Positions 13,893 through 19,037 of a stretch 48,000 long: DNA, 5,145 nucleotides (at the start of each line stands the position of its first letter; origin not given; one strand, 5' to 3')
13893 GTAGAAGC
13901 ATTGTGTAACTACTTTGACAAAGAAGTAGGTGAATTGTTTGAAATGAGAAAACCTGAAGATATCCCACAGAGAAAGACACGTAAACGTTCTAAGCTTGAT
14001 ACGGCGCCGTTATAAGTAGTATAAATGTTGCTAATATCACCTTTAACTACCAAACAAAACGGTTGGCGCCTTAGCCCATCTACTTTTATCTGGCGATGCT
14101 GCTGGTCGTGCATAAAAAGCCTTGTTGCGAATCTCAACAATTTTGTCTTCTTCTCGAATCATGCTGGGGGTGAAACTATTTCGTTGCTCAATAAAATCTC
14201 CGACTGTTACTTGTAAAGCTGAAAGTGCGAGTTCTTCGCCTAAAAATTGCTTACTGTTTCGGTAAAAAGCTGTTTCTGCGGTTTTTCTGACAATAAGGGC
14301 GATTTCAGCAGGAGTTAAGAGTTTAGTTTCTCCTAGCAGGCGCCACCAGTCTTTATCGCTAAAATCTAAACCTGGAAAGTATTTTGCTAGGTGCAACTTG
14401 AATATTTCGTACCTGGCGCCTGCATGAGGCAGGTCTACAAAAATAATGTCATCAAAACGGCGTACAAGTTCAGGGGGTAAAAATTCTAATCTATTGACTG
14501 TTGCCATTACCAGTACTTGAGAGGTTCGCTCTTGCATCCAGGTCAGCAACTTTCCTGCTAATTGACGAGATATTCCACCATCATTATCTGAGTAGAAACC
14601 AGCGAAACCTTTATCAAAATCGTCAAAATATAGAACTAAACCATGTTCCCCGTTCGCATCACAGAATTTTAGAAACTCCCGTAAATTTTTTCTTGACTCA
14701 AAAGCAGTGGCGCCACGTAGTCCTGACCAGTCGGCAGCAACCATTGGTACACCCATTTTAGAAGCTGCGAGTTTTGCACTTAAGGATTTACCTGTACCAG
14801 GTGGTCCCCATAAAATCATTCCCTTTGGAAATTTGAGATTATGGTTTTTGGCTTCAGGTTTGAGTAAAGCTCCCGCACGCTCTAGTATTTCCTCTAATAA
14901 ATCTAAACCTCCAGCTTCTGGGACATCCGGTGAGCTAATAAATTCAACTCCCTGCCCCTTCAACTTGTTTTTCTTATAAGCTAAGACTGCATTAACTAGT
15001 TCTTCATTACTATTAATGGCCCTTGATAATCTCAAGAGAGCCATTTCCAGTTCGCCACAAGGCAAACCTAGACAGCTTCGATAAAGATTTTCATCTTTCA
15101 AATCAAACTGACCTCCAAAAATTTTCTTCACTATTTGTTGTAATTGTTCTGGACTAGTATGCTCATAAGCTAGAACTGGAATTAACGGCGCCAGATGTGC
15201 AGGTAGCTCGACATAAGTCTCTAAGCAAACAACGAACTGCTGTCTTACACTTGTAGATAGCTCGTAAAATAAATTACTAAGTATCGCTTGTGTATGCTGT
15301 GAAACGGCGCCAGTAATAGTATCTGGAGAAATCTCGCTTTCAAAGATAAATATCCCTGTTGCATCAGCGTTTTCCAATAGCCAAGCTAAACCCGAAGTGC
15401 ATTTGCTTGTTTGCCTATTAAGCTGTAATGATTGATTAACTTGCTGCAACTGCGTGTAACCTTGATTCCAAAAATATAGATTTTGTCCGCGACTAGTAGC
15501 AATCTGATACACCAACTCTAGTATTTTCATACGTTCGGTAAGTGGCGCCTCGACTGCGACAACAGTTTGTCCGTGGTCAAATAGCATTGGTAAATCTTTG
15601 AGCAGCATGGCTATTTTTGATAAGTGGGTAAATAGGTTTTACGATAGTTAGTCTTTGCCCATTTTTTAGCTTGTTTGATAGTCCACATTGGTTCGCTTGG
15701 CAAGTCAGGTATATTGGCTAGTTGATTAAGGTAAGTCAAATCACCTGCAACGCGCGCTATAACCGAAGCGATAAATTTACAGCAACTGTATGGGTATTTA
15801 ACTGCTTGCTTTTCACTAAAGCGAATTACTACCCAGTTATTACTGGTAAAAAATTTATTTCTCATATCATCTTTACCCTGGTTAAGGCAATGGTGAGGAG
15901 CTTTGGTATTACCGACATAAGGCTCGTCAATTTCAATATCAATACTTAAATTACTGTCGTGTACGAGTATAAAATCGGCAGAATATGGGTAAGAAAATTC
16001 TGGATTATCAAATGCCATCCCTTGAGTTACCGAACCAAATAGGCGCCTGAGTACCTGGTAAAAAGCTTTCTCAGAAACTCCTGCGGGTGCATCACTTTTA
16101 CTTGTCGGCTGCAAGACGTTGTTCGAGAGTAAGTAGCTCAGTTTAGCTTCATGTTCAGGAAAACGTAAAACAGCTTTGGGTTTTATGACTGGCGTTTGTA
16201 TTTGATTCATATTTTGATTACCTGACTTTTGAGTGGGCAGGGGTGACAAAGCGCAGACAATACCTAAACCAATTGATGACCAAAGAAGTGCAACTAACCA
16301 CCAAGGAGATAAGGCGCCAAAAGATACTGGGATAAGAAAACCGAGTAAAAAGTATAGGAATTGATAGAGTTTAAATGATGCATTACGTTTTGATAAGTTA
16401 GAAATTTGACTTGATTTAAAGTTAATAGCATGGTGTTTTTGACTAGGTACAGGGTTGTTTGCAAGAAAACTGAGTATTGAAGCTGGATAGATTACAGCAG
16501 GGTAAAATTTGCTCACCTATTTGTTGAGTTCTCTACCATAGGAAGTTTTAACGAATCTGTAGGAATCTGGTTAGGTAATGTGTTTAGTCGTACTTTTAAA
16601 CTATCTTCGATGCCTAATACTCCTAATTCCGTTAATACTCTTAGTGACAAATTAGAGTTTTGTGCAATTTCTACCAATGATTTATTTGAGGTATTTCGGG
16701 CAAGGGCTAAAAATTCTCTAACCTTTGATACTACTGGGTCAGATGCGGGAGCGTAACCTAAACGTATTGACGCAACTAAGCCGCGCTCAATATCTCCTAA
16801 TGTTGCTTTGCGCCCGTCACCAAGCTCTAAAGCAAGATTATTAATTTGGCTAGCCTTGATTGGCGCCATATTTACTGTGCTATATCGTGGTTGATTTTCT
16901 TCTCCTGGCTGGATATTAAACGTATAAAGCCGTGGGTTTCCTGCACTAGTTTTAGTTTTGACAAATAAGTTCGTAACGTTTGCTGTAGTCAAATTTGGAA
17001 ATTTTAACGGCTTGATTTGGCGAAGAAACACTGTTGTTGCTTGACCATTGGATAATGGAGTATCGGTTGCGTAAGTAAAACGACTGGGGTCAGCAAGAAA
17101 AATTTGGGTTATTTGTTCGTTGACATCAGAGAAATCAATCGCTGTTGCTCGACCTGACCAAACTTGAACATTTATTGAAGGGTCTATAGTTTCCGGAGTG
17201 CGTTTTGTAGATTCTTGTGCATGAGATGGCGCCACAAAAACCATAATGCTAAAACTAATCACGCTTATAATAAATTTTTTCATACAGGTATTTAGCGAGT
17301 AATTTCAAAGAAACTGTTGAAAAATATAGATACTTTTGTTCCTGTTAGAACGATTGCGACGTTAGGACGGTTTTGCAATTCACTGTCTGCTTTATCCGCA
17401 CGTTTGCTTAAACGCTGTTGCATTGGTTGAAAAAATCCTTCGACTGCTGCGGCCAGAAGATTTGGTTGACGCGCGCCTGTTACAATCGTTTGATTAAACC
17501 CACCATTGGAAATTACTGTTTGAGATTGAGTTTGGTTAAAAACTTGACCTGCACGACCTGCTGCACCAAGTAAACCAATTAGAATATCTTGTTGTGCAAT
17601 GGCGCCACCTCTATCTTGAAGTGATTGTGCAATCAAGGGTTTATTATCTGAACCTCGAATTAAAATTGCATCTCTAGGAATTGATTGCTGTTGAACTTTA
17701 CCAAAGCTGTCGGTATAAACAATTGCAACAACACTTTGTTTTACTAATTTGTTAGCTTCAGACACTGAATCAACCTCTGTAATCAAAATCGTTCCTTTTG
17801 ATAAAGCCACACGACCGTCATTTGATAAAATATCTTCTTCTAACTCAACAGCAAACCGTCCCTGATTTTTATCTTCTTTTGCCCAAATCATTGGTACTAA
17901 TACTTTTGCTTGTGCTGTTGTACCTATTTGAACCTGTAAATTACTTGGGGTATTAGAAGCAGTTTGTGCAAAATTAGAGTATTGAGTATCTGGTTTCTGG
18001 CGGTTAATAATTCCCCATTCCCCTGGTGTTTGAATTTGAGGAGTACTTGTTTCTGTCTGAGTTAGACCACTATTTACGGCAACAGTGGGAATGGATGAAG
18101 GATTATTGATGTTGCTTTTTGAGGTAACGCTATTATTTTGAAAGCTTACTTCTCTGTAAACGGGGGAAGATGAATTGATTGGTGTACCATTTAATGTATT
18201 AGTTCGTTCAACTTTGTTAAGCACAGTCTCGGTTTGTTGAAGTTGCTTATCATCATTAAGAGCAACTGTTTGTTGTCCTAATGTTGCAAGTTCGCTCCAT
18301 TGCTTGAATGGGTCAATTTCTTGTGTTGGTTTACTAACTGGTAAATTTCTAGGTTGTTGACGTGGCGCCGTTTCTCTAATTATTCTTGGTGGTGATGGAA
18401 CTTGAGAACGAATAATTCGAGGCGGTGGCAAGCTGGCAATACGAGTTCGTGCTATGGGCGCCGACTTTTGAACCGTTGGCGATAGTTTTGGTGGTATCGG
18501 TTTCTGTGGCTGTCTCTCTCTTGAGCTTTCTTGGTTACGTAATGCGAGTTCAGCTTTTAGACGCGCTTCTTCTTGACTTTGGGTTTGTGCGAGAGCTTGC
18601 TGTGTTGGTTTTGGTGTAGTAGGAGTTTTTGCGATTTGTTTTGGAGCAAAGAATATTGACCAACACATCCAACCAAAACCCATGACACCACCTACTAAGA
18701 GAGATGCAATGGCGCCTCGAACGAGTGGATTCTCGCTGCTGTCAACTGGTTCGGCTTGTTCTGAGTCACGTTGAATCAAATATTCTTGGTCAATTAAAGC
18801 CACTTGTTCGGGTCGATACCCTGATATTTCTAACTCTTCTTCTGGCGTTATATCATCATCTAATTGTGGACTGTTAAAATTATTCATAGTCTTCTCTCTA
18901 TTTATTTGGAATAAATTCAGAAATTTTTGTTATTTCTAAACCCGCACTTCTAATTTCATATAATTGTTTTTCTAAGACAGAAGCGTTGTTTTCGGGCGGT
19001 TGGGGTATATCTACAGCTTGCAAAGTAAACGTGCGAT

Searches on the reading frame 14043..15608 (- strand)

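Call 8: search_protein_families(library=pfam, proteins=[window:14043-15608:-], max_evalue=0.001)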
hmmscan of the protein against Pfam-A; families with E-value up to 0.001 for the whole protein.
window:14043-15608:- (521 aa): 1 family
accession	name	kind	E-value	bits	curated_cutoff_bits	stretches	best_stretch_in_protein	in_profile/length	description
PF00004.35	AAA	-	9.4e-22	78.3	21.2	1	264-392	1-130/131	ATPase family associated with various cellular activities (AAA)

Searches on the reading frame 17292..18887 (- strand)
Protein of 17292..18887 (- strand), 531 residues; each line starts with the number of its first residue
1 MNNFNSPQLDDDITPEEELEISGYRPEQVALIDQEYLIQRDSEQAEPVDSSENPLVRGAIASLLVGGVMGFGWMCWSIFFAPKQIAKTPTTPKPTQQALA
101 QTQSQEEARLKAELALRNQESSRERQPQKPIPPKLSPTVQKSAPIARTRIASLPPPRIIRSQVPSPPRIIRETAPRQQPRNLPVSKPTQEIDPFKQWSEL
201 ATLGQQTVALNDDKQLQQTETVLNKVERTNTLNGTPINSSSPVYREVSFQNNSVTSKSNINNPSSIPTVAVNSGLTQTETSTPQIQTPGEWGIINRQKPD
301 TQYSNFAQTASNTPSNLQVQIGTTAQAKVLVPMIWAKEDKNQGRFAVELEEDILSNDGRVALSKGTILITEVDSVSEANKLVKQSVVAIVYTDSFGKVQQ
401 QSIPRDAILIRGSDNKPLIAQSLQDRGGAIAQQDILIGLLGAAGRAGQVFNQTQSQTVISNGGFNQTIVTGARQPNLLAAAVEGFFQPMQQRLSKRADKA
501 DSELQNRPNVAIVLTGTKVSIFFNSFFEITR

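Call 9: search_protein_families(library=pfam, proteins=[window:17292-18887:-], max_evalue=0.001)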
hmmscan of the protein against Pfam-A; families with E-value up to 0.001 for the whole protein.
window:17292-18887:- (531 aa): 1 family
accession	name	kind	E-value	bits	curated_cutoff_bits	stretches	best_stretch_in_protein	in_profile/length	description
PF03743.19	TrbI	-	2.7e-08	34.3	35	1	342-524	21-183/188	Bacterial conjugation TrbI-like protein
